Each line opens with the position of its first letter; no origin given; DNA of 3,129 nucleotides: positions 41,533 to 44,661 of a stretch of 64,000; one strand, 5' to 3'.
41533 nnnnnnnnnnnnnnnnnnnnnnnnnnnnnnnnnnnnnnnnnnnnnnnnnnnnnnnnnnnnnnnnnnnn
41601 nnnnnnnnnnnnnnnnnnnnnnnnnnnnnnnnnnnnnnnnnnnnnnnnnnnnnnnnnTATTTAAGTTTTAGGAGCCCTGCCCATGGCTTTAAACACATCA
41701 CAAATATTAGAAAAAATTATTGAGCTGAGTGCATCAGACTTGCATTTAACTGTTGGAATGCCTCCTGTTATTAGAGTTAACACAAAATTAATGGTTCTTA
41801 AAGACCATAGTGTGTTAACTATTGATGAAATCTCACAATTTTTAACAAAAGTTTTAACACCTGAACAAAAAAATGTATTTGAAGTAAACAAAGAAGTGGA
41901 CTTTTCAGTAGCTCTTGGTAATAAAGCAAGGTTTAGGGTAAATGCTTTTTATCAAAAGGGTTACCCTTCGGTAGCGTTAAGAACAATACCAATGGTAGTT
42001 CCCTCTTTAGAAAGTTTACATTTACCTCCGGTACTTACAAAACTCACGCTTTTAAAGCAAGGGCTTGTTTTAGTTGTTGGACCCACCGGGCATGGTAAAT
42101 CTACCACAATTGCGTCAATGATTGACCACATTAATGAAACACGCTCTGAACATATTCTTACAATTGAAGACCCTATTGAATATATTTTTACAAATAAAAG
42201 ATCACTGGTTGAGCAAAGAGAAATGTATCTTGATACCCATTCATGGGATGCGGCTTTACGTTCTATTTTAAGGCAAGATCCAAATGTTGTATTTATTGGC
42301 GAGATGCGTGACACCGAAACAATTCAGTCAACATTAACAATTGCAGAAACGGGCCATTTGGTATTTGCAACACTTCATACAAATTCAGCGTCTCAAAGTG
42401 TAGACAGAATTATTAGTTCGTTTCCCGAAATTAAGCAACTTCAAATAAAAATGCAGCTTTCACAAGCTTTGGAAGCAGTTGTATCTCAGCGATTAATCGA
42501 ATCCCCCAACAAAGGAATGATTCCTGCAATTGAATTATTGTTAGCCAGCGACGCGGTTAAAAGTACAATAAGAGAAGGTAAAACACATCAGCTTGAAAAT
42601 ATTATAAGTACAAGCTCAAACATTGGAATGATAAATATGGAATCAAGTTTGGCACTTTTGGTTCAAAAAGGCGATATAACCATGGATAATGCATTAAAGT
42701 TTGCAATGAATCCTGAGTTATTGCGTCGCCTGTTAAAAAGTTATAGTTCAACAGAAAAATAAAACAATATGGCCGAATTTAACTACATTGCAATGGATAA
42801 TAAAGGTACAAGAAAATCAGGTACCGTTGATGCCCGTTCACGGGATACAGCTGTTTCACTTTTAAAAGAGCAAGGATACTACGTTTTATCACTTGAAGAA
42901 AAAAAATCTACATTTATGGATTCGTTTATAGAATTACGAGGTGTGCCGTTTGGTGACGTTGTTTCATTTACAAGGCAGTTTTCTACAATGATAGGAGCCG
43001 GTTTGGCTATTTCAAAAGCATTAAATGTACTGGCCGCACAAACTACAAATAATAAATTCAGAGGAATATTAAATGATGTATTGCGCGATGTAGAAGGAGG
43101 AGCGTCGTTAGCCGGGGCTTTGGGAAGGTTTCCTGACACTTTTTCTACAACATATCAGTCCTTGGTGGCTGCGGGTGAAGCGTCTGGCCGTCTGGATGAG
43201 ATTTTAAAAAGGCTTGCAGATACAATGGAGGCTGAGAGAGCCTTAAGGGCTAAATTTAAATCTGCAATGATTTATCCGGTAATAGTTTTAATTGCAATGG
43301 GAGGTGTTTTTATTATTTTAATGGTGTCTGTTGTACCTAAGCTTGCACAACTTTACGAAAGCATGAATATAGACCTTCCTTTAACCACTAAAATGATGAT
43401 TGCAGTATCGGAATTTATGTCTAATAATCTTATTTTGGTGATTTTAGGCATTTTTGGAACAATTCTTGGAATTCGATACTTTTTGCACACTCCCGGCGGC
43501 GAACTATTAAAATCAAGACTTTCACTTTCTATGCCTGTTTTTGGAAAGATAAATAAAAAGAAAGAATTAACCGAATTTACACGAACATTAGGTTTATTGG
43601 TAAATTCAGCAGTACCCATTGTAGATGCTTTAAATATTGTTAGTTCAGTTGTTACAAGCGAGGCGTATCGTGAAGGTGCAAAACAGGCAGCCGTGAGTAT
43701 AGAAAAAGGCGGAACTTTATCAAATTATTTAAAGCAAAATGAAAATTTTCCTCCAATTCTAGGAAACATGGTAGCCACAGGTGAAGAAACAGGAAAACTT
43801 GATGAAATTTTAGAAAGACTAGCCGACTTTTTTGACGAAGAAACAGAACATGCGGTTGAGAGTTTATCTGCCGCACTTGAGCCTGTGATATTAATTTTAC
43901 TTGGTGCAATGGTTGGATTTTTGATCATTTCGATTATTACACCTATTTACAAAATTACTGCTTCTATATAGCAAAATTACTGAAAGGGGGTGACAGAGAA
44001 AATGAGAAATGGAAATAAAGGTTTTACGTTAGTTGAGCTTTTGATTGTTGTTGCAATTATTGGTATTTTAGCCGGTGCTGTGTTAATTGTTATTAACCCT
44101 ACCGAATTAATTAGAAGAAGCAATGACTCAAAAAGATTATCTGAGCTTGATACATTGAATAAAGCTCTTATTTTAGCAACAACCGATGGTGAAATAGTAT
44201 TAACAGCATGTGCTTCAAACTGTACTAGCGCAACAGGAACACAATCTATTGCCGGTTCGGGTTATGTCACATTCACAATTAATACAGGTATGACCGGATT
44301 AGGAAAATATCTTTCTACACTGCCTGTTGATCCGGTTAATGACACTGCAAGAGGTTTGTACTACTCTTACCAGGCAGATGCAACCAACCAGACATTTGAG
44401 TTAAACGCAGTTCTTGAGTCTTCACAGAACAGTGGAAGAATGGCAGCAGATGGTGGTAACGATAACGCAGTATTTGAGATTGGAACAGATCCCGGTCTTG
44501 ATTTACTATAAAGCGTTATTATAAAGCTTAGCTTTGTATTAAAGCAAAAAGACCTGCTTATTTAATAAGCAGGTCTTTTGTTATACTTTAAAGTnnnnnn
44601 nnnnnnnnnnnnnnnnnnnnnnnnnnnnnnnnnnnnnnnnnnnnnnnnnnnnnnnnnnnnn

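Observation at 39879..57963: Complete 18-kb monoderm-type type IV pilus system without secretin, with an unusually large pilin repertoire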

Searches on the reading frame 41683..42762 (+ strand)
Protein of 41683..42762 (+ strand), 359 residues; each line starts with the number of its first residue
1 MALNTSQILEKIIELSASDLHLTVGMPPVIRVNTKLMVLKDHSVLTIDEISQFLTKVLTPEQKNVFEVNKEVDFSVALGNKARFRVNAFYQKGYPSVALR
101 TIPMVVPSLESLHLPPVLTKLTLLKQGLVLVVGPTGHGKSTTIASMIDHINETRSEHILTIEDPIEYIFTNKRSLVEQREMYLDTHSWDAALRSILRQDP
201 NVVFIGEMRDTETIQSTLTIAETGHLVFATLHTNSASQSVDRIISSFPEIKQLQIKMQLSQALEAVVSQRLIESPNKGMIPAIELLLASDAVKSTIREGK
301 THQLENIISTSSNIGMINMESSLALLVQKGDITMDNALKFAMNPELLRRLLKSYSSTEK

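Call 4: search_protein_families(library=pfam, proteins=[window:41683-42762:+], max_evalue=0.01)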
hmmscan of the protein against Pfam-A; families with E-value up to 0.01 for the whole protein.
window:41683-42762:+ (359 aa): 12 families
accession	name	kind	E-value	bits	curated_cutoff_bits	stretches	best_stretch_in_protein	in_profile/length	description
PF00437.27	T2SSE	-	2.4e-39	135.5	24.9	1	6-273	13-279/370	Type II/IV secretion system protein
PF12775.13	AAA_7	-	8.3e-05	22.6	25.8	1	104-153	12-60/181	P-loop containing dynein motor region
PF13401.12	AAA_22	-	0.0012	19.6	27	1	126-164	5-33/130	AAA domain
PF13245.12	AAA_19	-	0.0015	19.1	25.1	0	123-176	8-55/134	AAA domain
PF13173.12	AAA_14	-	0.0015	19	27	0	127-220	3-83/129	AAA domain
PF13191.12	AAA_16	-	0.0016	19.4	32.6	1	127-218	25-124/167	AAA ATPase domain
PF00005.33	ABC_tran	-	0.0022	19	25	1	121-181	6-69/137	ABC transporter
PF07728.20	AAA_5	-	0.0027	18.2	22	1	129-238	2-107/139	AAA domain (dynein-related subfamily)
PF00004.35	AAA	-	0.0039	18.1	21.2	0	129-208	1-66/131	ATPase family associated with various cellular activities (AAA)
PF24883.2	NPHP3_N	-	0.0042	17.7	24.8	0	127-198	23-78/164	Nephrocystin 3, N-terminal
PF04851.21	ResIII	-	0.0048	17.3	22.5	0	127-166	24-64/164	Type III restriction enzyme, res subunit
PF01935.23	DUF87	-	0.0072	16.9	23.2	0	130-171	27-68/220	Helicase HerA, central domain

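Call 26: search_protein_families(library=ncbifam, proteins=[window:41683-42762:+], max_evalue=0.1)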
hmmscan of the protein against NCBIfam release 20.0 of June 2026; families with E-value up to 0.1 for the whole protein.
window:41683-42762:+ (359 aa): 24 families
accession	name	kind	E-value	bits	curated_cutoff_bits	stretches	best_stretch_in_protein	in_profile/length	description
TIGR01420.1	pilT_fam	subfamily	5.4e-129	430.3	319.1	1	6-344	3-341/343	PilT/PilU family type 4a pilus ATPase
TIGR02525.1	plasmid_TraJ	equivalog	8e-41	140.2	368.3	1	17-297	24-323/372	plasmid transfer ATPase TraJ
TIGR02524.1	dot_icm_DotB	equivalog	1.6e-37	129.6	463.3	1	7-304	8-317/358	Dot/Icm type IV secretion system ATPase DotB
TIGR02533.1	type_II_gspE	equivalog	2.5e-36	125.4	630.25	1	121-272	238-379/486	type II secretion system ATPase GspE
NF041000.1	ATPase_ComGA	equivalog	2.2e-34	118.7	300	1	7-273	2-266/267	competence type IV pilus ATPase ComGA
NF007755.0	PRK10436.1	equivalog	3.8e-34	118.1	617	1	6-272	90-355/465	type II secretion system protein GspE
TIGR02538.1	type_IV_pilB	equivalog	3.5e-32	111.8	675.65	1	126-245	316-431/564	type IV-A pilus assembly ATPase PilB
NF053534.1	T4PilAsmATPsTfpB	equivalog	1e-28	100.1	850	1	120-272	330-472/584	type IV pilus assembly ATPase TfpB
TIGR02782.1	TrbB_P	equivalog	1e-13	51.2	304.55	1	128-268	138-277/303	P-type conjugative transfer ATPase TrbB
TIGR02788.1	VirB11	equivalog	1.7e-13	50.3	249.95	1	120-248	138-267/308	P-type DNA transfer ATPase VirB11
NF058587.1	archaellum_moto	equivalog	5.7e-12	45.2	550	1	127-246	276-396/527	archaellum flagellar ATPase motor FlaI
NF010469.0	PRK13894.1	subfamily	6.8e-11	42.1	508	1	128-245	151-266/320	conjugal transfer ATPase TrbB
TIGR03819.1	heli_sec_ATPase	hypoth_equivalog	3.3e-09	36.4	373.15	1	125-268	177-324/340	TadA family conjugal transfer-associated ATPase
NF010407.0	PRK13833.1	subfamily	3.6e-09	36.5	499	1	129-272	147-285/323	conjugal transfer protein TrbB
NF010425.0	PRK13851.1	equivalog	4.6e-08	32.3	461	1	127-245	163-282/344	type IV secretion system protein VirB11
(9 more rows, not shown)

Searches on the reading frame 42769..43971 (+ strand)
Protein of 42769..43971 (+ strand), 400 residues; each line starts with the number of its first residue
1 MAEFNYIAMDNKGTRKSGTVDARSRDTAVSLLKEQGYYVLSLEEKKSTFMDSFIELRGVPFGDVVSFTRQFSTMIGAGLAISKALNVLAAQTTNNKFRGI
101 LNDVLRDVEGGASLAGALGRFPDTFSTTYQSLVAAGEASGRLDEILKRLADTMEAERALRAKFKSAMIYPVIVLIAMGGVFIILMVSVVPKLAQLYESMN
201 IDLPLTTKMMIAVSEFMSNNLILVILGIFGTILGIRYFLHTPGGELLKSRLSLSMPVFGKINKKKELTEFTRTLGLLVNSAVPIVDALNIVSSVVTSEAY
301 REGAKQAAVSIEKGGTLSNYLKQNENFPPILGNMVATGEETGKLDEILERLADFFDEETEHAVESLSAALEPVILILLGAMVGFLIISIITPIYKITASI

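Call 4: search_protein_families(library=pfam, proteins=[window:42769-43971:+], max_evalue=0.01)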
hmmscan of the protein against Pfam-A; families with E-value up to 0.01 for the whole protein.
window:42769-43971:+ (400 aa): 1 family
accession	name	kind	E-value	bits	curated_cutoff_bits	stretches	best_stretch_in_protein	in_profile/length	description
PF00482.28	T2SSF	-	3.4e-61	205.2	25.2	2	67-190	1-125/125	Type II secretion system (T2SS), protein F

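Call 26: search_protein_families(library=ncbifam, proteins=[window:42769-43971:+], max_evalue=0.1)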
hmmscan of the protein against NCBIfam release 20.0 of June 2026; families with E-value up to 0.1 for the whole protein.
window:42769-43971:+ (400 aa): 7 families
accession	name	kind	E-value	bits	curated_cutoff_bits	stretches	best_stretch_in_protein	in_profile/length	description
TIGR02120.1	GspF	equivalog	1.5e-109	366.9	424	1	4-399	1-400/401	type II secretion system inner membrane protein GspF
NF052607.1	T4PiliAsmPilCThrm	equivalog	6.1e-97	325.3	700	1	1-398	1-402/406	type IV pilus assembly protein PilC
NF052606.1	T4PiliAsmPilCMyx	equivalog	2.7e-86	290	700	1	2-400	20-418/419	type IV pilus assembly protein PilC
NF007861.0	PRK10573.1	equivalog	1.1e-78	265.1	401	1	4-397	7-395/401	protein transport protein HofC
NF047826.1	T3SSXpsF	equivalog_domain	7.2e-78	262.2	650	1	1-400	1-404/405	type II secretion system protein XpsF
NF041012.2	T4P_ComGB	equivalog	9.5e-43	146.8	240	1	66-396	5-330/332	competence type IV pilus assembly protein ComGB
NF045751.1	MPN385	equivalog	0.0057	17.3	120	0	332-396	35-99/105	MPN385 family protein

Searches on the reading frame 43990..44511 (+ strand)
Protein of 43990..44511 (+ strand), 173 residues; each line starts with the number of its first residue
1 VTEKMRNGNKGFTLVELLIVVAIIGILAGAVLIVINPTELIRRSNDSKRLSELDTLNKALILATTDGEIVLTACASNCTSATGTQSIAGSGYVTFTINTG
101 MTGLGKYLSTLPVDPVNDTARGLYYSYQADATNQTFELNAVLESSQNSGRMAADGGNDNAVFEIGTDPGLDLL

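Call 4: search_protein_families(library=pfam, proteins=[window:43990-44511:+], max_evalue=0.01)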
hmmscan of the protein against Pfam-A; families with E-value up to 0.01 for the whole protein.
window:43990-44511:+ (173 aa): 1 family
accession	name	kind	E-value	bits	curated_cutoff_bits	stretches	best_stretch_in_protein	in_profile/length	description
PF07963.17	N_methyl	-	7.6e-10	38.4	21.2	1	6-32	1-27/27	Prokaryotic N-terminal methylation motif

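Call 25: search_protein_families(library=ncbifam, proteins=[window:43990-44511:+], max_evalue=0.1)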
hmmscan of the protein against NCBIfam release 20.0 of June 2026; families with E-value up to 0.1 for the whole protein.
window:43990-44511:+ (173 aa): 12 families
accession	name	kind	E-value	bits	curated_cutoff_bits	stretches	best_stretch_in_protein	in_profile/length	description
TIGR02532.1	IV_pilin_GFxxxE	domain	1.2e-08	34.5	16.3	1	10-32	2-24/24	prepilin-type N-terminal cleavage/methylation domain-containing protein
TIGR01710.1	typeII_sec_gspG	equivalog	7.1e-08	32.6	88.85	1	10-149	1-123/134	type II secretion system major pseudopilin GspG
TIGR01708.2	typeII_sec_gspH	equivalog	1.7e-07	31.4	80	1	10-38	2-30/169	type II secretion system minor pseudopilin GspH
NF041775.1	typeIV_PilA_Myxo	equivalog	3.9e-07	30.2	400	1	7-56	8-55/214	type IV pilin protein PilA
NF040999.1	pilin_ComGC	equivalog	0.00034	20.7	75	1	10-28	2-20/84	competence type IV pilus major pilin ComGC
NF041013.1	T4P_ComGE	equivalog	0.00042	20.4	49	1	8-36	2-30/83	competence type IV pilus minor pilin ComGE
NF007862.0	PRK10574.1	equivalog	0.001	19.2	138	1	9-30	4-25/145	prepilin peptidase-dependent pilin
TIGR01711.1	gspJ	equivalog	0.0087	15.9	64.85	1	10-54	1-47/192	type II secretion system minor pseudopilin GspJ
NF040982.1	ComGD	equivalog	0.0094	16.4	70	1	9-35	1-27/139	competence type IV pilus minor pilin ComGD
TIGR02596.1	TIGR02596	subfamily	0.01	16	70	1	12-36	1-25/196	Verru_Chthon cassette protein D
NF007800.0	PRK10506.1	equivalog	0.013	15.3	158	1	5-29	4-28/163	prepilin peptidase-dependent protein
TIGR01707.1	gspI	equivalog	0.019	15.5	44.35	1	11-35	1-25/101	type II secretion system minor pseudopilin GspI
